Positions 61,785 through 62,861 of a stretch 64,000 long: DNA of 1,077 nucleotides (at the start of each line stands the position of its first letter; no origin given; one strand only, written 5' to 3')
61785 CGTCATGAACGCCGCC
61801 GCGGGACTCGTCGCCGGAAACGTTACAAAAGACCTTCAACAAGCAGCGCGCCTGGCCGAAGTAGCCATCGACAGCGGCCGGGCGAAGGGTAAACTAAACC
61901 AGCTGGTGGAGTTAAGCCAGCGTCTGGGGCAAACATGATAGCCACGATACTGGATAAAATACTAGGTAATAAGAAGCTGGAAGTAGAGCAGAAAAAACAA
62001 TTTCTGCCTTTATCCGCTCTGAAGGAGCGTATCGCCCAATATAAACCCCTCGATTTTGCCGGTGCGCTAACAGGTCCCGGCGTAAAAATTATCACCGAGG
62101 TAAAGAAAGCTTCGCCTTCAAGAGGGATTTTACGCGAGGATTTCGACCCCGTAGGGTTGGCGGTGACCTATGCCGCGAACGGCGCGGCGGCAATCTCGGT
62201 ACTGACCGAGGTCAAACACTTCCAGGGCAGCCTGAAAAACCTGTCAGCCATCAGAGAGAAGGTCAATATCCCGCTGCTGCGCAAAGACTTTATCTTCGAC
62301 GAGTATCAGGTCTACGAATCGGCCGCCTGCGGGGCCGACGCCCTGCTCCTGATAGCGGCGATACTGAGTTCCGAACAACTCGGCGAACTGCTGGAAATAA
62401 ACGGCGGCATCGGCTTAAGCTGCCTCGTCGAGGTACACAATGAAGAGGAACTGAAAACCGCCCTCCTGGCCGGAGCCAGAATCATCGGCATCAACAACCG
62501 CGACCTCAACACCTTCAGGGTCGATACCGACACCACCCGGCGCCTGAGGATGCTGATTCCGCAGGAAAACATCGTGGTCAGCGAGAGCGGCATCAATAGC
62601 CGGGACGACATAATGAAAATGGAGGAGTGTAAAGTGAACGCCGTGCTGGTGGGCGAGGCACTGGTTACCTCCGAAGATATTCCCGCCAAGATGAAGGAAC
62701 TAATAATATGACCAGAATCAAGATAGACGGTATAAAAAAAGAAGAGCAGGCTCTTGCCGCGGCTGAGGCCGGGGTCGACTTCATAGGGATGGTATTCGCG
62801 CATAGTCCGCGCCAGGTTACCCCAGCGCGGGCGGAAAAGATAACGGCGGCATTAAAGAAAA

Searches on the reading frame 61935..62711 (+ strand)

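Call 57: search_protein_families(library=pfam, proteins=[window:61935-62711:+], max_evalue=0.00001)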
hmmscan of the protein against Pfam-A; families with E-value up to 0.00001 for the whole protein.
window:61935-62711:+ (258 aa): 1 family
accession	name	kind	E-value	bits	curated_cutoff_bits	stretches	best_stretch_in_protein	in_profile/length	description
PF00218.27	IGPS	-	7.1e-85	284.7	27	1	6-256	1-254/254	Indole-3-glycerol phosphate synthase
